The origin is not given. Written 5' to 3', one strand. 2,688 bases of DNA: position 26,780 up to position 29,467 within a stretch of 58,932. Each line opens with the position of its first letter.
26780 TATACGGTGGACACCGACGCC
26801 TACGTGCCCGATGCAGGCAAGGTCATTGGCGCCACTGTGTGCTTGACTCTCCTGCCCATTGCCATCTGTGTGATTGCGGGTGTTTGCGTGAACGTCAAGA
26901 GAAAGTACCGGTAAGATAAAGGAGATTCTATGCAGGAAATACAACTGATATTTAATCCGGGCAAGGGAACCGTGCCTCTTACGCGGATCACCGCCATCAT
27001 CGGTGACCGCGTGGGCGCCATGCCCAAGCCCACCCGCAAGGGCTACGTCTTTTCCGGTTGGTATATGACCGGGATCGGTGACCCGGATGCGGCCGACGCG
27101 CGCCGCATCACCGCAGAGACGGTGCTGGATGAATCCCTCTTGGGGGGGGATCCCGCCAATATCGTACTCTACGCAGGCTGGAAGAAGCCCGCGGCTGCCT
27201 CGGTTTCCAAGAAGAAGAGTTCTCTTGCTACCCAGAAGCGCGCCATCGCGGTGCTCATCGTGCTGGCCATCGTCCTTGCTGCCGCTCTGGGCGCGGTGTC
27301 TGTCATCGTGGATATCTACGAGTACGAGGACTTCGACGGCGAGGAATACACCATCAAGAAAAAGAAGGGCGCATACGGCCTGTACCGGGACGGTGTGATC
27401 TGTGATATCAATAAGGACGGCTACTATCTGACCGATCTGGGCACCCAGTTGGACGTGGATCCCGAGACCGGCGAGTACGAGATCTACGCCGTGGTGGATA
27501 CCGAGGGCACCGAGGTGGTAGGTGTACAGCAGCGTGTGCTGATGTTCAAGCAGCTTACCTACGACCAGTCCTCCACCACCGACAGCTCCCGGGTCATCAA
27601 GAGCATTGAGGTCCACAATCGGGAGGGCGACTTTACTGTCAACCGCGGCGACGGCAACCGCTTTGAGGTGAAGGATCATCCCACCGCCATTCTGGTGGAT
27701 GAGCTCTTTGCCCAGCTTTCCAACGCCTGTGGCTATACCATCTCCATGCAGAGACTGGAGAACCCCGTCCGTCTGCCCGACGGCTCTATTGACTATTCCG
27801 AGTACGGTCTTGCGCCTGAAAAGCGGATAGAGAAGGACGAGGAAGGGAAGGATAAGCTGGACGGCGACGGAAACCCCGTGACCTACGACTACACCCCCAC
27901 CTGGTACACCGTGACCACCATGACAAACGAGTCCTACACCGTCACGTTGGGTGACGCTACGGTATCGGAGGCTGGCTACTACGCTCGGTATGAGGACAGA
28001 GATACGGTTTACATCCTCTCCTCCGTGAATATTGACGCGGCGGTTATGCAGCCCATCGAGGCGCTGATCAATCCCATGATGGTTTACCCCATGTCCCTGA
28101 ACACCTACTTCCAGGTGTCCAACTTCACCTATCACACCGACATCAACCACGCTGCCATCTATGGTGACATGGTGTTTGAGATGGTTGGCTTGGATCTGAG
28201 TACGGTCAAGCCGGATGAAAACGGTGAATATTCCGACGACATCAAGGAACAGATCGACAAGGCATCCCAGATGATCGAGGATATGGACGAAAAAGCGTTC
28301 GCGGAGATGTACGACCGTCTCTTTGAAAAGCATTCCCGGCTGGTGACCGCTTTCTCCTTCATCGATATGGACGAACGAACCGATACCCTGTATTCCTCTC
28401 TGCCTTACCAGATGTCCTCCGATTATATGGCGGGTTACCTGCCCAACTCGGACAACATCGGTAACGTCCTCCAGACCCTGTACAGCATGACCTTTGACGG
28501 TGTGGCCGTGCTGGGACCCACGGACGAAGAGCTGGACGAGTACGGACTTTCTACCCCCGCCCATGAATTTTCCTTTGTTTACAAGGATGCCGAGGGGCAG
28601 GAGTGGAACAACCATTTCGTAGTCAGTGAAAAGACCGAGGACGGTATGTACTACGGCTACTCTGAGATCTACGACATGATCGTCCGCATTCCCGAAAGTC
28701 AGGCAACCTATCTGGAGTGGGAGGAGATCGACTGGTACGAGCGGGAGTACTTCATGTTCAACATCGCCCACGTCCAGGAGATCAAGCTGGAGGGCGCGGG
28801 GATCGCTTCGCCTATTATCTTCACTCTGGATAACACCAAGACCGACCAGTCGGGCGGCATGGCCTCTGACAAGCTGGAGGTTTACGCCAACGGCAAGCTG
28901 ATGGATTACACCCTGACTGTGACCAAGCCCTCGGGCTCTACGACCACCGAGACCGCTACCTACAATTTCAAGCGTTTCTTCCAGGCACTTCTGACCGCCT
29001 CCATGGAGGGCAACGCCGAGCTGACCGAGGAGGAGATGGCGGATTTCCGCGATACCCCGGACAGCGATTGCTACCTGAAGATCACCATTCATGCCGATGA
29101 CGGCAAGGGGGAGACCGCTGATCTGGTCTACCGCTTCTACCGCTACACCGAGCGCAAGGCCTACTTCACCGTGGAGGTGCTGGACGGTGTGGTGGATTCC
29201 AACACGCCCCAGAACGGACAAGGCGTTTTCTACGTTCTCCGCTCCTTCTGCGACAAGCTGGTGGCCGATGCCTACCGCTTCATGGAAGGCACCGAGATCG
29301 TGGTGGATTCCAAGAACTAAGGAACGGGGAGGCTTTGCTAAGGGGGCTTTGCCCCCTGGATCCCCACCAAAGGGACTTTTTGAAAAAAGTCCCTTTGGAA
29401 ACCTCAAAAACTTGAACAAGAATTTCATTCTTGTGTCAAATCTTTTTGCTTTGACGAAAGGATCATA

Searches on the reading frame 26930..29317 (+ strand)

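Call 38: search_protein_families(library=pfam, proteins=[window:26930-29317:+], max_evalue=0.001)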
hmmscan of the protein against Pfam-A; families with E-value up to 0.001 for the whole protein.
window:26930-29317:+ (796 aa): 2 families
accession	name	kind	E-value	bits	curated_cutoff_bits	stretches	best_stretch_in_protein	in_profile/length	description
PF14238.11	DUF4340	-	2.3e-13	51.2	25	2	506-641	12-137/183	Domain of unknown function (DUF4340)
PF09479.16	Flg_new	-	7.5e-05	23.2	27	1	7-46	4-40/65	Listeria-Bacteroides repeat domain (List_Bact_rpt)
